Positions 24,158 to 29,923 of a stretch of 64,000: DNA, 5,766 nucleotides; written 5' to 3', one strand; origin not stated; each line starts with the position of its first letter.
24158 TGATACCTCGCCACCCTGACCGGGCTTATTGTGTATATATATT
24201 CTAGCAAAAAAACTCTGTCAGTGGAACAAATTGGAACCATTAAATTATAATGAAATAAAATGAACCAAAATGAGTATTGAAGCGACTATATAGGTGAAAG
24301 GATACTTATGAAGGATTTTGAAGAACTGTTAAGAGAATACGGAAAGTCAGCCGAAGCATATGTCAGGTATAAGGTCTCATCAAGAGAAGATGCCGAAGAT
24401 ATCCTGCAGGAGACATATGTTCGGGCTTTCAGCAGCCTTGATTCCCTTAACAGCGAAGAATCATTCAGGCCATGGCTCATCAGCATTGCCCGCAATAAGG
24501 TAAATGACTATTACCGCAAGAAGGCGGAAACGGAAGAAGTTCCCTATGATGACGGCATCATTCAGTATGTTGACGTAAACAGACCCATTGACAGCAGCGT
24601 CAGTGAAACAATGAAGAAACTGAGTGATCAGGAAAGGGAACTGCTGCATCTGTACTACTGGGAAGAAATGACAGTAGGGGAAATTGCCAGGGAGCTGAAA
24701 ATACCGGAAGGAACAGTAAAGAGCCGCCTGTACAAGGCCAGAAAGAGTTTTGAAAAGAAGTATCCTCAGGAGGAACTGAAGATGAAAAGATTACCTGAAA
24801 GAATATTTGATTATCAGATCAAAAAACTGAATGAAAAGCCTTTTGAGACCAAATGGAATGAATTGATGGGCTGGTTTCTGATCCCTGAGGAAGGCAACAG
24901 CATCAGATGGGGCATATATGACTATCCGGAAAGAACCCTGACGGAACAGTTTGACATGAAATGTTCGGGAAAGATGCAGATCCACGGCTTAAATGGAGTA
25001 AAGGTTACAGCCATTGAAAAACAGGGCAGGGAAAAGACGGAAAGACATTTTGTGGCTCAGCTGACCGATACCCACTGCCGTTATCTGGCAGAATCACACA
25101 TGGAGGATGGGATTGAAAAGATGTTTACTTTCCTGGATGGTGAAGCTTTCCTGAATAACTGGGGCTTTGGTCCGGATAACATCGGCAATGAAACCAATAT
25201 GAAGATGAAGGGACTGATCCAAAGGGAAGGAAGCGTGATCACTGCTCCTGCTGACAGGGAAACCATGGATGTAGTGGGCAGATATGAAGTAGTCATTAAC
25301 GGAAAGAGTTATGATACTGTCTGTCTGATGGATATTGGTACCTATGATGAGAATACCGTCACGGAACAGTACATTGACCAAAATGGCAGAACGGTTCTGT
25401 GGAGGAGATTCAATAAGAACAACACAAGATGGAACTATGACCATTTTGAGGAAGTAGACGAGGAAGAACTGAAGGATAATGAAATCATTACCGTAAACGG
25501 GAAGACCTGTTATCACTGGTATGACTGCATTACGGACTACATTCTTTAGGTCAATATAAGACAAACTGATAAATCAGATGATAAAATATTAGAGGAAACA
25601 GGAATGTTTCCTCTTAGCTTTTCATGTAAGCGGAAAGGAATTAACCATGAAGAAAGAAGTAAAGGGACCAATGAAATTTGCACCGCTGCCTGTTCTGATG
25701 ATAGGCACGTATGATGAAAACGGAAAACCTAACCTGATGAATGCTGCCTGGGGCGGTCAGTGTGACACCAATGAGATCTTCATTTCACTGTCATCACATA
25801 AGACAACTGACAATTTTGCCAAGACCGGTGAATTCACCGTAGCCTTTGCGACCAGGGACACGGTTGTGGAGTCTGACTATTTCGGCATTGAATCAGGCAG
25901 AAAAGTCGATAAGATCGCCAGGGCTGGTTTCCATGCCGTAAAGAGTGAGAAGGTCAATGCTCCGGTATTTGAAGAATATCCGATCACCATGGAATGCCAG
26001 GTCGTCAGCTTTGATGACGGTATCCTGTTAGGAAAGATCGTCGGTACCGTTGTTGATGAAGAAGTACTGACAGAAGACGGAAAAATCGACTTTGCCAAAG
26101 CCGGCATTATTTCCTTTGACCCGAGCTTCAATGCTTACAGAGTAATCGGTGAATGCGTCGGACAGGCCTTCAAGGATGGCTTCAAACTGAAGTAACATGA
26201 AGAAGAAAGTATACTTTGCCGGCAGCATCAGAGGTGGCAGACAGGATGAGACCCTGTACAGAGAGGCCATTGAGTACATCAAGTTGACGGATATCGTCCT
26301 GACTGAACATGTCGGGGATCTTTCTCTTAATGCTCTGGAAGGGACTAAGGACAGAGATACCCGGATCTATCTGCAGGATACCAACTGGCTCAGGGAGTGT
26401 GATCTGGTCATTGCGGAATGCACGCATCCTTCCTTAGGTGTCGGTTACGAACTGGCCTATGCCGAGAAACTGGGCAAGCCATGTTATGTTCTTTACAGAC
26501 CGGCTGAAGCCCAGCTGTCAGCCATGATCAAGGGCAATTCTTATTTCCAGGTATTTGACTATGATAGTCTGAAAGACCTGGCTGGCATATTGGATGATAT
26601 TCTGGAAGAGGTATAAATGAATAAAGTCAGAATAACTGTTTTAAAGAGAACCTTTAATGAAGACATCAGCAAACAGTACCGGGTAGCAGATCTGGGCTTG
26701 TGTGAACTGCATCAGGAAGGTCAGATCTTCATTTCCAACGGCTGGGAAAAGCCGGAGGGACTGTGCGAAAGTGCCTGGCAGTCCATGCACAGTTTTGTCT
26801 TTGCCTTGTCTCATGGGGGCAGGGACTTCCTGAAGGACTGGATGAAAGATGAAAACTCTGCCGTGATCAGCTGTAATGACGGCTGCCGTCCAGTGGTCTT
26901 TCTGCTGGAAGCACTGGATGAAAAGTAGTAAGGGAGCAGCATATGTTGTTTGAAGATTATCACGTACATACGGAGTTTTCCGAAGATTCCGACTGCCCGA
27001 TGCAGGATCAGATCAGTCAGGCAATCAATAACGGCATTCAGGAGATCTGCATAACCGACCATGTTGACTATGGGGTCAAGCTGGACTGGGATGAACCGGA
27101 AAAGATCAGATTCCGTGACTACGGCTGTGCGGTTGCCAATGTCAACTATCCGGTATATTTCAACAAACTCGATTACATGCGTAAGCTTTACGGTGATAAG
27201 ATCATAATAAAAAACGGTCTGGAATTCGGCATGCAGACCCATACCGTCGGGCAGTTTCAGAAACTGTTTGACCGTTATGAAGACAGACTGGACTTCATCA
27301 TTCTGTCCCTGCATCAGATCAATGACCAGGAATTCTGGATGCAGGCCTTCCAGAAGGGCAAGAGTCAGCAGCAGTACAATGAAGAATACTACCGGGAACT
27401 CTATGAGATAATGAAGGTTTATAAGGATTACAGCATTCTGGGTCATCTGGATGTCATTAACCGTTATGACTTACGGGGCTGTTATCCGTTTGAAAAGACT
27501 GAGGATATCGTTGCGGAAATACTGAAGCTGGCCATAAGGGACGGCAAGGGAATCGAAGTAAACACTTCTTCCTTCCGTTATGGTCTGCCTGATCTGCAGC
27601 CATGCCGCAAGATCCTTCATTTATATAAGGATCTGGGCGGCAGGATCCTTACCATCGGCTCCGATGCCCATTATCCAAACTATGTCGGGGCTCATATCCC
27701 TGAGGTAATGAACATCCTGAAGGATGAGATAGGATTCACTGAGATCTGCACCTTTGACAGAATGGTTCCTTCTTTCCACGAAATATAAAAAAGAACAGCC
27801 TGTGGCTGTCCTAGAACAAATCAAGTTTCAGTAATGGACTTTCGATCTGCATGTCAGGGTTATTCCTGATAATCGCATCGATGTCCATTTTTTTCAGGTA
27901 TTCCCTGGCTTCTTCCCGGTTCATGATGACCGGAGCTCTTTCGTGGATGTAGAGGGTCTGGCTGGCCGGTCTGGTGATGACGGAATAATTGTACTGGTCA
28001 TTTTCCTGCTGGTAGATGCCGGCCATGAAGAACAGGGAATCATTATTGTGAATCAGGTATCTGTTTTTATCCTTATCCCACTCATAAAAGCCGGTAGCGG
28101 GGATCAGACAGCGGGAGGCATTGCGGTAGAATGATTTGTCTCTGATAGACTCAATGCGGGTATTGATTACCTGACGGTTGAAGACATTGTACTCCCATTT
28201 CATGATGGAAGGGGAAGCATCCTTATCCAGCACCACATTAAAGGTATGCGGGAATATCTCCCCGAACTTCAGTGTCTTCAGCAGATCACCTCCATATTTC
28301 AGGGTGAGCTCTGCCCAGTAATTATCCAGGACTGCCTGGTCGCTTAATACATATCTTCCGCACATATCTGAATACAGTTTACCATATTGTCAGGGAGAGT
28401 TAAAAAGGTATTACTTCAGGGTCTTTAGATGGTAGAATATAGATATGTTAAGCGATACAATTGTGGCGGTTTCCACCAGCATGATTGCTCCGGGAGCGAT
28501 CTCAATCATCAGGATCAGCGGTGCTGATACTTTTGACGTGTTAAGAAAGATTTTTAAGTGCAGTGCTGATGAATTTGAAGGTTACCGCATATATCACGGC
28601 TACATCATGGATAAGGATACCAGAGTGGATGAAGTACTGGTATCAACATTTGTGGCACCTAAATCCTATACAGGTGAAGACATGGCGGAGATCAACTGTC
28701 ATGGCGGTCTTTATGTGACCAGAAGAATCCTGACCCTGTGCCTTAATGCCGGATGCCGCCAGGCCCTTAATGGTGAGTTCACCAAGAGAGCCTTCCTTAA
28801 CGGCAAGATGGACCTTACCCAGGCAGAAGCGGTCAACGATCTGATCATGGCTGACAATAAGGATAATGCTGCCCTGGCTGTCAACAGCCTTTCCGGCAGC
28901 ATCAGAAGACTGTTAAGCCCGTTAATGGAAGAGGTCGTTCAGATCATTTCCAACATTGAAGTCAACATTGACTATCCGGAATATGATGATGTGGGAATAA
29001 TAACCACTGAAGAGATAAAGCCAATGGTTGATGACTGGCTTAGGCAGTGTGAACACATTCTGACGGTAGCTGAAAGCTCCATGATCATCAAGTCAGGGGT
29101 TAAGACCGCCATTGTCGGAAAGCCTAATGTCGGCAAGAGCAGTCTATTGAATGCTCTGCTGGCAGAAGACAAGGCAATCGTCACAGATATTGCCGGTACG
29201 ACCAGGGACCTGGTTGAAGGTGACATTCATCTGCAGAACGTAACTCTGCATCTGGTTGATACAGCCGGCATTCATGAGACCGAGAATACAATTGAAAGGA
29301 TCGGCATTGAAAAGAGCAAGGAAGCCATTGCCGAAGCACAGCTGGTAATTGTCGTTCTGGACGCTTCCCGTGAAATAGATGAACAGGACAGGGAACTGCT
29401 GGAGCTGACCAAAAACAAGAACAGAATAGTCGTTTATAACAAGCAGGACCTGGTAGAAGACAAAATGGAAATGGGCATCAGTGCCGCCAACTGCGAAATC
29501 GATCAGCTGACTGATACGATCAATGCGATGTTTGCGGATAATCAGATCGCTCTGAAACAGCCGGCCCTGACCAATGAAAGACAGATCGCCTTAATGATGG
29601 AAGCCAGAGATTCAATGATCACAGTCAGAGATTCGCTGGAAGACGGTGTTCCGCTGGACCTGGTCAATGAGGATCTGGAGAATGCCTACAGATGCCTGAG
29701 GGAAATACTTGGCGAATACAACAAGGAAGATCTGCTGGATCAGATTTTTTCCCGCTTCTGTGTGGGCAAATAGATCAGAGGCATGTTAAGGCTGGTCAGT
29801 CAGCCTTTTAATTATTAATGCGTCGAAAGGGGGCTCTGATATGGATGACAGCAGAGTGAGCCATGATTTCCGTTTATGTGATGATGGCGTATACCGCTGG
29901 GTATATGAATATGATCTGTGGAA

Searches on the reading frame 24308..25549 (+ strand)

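Call 98: search_protein_families(library=pfam, proteins=[window:24308-25549:+], max_evalue=0.00001)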
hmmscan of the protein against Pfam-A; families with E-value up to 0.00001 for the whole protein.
window:24308-25549:+ (413 aa): 3 families
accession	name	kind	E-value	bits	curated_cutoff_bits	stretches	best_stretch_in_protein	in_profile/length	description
PF04542.20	Sigma70_r2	-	2.3e-14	53.3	24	1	7-73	1-69/71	Sigma-70 region 2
PF08281.18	Sigma70_r4_2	-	1.8e-13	50.4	25.7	1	99-146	5-52/54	Sigma-70, region 4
PF04545.22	Sigma70_r4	-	8e-13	48.1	24.1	1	102-146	2-46/50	Sigma-70, region 4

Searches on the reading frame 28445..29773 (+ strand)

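Call 98: search_protein_families(library=pfam, proteins=[window:28445-29773:+], max_evalue=0.00001)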
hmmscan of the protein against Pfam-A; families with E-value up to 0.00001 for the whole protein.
window:28445-29773:+ (442 aa): 6 families
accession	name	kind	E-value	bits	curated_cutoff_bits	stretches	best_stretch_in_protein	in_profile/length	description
PF12631.12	MnmE_helical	-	1.4e-50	172.8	40.1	1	124-439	1-211/211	MnmE helical domain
PF10396.14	TrmE_N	-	8.3e-39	132.9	29.8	1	5-121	1-117/117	GTP-binding protein TrmE N-terminus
PF01926.29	MMR_HSR1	-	6.6e-30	104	21.9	1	221-333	2-113/113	50S ribosome-binding GTPase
PF02421.24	FeoB_N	-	3.6e-11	43.2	27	1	220-340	2-121/156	Ferrous iron transport protein B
PF00350.29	Dynamin_N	-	3.7e-09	37.2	27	0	264-325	99-156/168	Dynamin family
PF00009.33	GTP_EFTU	-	3e-06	27.4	26.5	0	223-349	8-147/188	Elongation factor Tu GTP binding domain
